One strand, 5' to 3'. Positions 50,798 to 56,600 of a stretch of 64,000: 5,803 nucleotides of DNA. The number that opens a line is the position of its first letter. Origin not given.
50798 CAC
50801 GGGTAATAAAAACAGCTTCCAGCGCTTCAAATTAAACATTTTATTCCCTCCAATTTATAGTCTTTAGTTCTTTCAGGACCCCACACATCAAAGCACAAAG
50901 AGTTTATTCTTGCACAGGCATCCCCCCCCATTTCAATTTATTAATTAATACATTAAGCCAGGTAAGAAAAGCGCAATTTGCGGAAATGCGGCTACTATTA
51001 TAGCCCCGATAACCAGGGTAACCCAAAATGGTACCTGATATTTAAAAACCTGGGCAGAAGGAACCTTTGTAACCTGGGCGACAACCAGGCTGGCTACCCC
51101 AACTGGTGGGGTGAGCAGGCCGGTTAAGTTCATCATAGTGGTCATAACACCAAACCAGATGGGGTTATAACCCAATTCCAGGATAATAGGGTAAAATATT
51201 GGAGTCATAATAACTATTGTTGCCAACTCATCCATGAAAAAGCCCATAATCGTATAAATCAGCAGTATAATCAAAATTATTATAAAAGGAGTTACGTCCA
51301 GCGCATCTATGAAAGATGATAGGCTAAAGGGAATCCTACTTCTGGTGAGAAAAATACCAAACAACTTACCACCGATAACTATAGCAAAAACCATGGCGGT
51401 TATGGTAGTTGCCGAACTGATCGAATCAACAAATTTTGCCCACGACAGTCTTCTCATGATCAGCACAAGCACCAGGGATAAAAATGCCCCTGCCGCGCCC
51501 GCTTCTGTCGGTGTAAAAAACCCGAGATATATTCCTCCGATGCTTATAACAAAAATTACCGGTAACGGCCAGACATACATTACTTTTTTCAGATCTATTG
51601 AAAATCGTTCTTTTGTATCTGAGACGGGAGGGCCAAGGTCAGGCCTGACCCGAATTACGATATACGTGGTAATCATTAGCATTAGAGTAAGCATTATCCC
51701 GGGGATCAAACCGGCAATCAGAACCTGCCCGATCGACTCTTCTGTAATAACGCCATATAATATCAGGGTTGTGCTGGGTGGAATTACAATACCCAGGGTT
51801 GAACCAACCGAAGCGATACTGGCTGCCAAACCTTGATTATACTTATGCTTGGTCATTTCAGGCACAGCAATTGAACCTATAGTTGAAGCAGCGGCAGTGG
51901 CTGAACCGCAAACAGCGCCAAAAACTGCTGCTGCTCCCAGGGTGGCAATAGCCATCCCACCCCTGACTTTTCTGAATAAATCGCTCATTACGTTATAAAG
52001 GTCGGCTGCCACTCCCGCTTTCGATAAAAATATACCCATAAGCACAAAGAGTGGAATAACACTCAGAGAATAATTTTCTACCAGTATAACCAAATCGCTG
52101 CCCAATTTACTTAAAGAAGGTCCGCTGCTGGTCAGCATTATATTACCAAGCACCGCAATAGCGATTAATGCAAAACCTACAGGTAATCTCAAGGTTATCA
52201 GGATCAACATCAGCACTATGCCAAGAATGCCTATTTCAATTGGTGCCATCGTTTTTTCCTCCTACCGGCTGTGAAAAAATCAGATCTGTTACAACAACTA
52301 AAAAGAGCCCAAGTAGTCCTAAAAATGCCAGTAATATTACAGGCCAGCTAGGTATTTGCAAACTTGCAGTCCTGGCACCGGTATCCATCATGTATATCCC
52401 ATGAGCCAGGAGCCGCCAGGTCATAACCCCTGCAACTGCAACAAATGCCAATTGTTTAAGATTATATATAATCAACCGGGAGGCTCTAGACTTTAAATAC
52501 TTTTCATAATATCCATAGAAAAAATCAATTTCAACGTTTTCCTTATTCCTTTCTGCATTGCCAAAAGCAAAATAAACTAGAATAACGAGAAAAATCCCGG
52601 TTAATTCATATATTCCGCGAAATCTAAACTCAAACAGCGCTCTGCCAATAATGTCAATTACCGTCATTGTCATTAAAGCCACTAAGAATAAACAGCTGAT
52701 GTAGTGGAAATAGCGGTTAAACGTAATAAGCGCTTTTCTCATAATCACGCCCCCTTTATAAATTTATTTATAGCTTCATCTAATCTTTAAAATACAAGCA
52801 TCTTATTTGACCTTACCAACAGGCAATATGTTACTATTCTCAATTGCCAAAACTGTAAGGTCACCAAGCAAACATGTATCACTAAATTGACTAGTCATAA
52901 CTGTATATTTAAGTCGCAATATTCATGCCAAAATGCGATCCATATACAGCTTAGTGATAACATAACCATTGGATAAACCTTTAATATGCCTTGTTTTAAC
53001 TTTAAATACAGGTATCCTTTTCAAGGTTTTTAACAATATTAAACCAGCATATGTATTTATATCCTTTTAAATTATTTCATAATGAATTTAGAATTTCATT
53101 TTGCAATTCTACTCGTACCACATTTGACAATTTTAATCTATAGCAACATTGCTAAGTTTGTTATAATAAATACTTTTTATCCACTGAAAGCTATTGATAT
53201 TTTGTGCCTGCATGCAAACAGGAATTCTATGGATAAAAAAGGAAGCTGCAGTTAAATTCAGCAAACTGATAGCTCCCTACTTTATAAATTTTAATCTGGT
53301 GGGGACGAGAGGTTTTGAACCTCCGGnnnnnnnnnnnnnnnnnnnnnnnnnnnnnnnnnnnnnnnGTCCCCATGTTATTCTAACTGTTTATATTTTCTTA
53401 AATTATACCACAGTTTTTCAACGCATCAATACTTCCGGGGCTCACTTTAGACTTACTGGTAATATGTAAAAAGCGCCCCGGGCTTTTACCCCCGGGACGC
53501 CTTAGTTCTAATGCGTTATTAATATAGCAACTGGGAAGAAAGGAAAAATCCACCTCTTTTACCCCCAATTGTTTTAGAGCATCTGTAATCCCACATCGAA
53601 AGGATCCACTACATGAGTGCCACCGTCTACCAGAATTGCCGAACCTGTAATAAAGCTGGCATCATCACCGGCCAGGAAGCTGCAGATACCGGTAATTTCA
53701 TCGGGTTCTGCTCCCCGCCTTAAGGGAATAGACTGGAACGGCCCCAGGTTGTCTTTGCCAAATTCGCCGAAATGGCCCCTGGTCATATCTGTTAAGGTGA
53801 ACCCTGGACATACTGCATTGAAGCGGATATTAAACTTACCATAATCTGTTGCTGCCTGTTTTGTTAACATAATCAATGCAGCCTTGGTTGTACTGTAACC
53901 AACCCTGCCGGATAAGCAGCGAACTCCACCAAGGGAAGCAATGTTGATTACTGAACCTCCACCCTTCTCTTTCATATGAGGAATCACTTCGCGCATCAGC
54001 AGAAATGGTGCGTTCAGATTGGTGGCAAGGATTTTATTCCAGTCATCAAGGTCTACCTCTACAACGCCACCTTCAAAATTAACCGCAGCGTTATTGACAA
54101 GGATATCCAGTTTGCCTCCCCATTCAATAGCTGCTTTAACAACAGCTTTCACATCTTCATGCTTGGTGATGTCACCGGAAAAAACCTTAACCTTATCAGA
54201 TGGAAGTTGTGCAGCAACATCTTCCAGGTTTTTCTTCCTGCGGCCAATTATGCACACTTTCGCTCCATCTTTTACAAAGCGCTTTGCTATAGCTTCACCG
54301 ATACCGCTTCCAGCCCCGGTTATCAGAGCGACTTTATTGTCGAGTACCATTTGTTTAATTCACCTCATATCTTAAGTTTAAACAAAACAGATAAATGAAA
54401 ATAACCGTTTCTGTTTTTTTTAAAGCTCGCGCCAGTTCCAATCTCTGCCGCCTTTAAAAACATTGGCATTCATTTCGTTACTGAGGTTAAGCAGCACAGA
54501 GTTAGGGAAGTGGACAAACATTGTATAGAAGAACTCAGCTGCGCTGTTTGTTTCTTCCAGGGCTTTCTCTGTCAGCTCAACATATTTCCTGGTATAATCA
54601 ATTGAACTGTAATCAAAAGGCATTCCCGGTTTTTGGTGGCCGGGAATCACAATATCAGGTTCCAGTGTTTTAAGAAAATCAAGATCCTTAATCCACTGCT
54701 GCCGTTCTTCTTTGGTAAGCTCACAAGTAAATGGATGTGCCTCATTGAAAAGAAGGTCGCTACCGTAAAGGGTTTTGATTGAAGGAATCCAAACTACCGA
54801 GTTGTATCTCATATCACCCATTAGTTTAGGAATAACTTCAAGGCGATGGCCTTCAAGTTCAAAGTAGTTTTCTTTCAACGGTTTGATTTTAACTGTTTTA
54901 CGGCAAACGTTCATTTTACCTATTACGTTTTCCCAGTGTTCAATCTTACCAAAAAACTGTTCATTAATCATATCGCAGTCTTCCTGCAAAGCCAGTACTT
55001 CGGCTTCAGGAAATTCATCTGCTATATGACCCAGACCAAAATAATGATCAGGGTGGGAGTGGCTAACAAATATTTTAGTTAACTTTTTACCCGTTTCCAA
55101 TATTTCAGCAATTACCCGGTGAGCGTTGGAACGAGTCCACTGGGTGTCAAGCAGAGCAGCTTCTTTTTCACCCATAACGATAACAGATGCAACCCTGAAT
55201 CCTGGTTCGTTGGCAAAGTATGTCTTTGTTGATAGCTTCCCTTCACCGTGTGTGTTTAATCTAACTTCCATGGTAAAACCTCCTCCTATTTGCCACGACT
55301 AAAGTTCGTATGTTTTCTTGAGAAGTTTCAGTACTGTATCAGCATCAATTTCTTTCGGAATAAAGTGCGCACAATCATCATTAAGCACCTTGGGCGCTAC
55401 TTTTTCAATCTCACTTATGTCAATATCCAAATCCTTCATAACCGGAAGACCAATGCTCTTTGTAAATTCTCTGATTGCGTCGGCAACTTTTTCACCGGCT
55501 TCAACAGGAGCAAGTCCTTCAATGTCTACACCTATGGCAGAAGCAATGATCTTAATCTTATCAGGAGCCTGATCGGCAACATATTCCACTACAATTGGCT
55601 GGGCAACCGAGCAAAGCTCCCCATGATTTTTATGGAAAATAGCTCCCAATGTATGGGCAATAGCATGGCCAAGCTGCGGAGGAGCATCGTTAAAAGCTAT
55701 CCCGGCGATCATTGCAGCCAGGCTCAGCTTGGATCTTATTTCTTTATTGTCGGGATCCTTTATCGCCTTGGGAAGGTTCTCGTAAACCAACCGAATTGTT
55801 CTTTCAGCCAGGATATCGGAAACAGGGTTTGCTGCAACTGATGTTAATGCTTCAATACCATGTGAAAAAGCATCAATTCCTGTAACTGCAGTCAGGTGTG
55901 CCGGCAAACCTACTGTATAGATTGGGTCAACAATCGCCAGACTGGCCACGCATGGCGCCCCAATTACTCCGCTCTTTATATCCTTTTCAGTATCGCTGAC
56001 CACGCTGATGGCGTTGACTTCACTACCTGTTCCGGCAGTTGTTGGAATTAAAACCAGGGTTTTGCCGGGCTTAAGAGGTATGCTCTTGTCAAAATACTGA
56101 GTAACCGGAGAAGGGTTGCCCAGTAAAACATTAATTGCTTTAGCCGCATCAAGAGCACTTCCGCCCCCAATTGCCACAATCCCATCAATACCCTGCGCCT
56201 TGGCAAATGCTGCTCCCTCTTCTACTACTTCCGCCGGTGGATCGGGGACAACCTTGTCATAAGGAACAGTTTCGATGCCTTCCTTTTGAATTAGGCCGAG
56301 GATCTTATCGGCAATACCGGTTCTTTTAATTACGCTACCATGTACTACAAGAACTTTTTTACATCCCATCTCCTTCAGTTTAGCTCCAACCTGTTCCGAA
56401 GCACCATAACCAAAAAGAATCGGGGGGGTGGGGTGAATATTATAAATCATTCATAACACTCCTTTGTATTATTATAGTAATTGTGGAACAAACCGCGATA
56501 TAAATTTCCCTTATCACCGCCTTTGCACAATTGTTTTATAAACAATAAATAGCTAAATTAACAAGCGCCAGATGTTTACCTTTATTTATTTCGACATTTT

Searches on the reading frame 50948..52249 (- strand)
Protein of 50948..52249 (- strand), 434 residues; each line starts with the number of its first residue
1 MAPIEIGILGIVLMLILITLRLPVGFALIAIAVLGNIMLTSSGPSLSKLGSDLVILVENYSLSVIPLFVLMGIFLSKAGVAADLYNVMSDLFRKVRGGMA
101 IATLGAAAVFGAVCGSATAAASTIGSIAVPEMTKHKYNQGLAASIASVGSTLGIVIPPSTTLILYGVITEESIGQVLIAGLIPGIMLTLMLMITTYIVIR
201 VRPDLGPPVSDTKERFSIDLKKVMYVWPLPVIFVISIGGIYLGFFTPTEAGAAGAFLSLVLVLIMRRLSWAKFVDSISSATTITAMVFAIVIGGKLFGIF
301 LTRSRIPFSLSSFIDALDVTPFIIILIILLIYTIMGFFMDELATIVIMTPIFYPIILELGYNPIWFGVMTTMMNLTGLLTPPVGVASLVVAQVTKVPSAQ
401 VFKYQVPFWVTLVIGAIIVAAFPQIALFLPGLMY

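Call 27: search_protein_families(library=pfam, proteins=[window:50948-52249:-], max_evalue=0.001)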
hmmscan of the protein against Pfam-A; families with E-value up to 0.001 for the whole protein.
window:50948-52249:- (434 aa): 1 family
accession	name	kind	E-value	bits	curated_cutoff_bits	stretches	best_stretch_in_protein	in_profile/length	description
PF06808.19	DctM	-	6.7e-92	308.9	23.8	1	11-425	1-413/413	Tripartite ATP-independent periplasmic transporter, DctM component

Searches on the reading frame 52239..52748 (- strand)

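Call 27: search_protein_families(library=pfam, proteins=[window:52239-52748:-], max_evalue=0.001)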
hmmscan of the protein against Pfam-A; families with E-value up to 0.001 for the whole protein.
window:52239-52748:- (170 aa): 1 family
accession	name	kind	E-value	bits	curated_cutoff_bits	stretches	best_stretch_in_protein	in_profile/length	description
PF04290.18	DctQ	-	3.5e-13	50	28.3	1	25-156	1-126/132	Tripartite ATP-independent periplasmic transporters, DctQ component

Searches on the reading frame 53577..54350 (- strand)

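Call 27: search_protein_families(library=pfam, proteins=[window:53577-54350:-], max_evalue=0.001)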
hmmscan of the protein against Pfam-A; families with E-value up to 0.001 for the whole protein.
window:53577-54350:- (258 aa): 7 families
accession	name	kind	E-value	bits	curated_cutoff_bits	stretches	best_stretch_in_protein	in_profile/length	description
PF13561.12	adh_short_C2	-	2.8e-62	210.8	27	1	12-246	1-236/236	Enoyl-(Acyl carrier protein) reductase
PF00106.31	adh_short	-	6.5e-58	195.9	26.6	1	6-191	1-188/195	short chain dehydrogenase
PF08659.16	KR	-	8.5e-10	39.3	22.6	1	8-158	3-155/180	KR domain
PF13460.12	NAD_binding_10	-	1.6e-05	25.3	27.2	1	12-167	1-127/184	NAD(P)H-binding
PF03807.23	F420_oxidored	-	0.00018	22.5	21.6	1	6-66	1-61/94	NADP oxidoreductase coenzyme F420-dependent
PF01370.27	Epimerase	-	0.00035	20.5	20.9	0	8-73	1-62/240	NAD dependent epimerase/dehydratase family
PF03435.24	Sacchrp_dh_NADP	-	0.00086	20.1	25.1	0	9-87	2-75/129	Saccharopine dehydrogenase NADP binding domain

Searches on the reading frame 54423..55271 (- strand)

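Call 27: search_protein_families(library=pfam, proteins=[window:54423-55271:-], max_evalue=0.001)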
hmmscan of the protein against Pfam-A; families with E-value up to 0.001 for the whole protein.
window:54423-55271:- (283 aa): 2 families
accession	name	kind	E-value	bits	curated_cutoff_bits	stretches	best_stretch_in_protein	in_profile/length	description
PF00753.33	Lactamase_B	-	2.8e-15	57.2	22.7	1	25-212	5-196/196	Metallo-beta-lactamase superfamily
PF19583.5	ODP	-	0.00023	21.5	27.2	1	29-176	5-139/194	ODP family beta lactamase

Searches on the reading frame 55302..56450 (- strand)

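Call 27: search_protein_families(library=pfam, proteins=[window:55302-56450:-], max_evalue=0.001)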
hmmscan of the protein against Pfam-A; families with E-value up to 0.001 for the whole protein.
window:55302-56450:- (383 aa): 3 families
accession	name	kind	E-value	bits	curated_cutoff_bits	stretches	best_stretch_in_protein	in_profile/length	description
PF00465.25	Fe-ADH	-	5e-48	163.3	31.3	1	11-176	4-168/168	Iron-containing alcohol dehydrogenase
PF25137.1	ADH_Fe_C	-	1.2e-45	156.1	27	1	187-381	1-194/194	Fe-containing alcohol dehydrogenase family, C-terminal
PF13685.12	Fe-ADH_2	-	2.5e-11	44.2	28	1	14-112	3-99/149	Iron-containing alcohol dehydrogenase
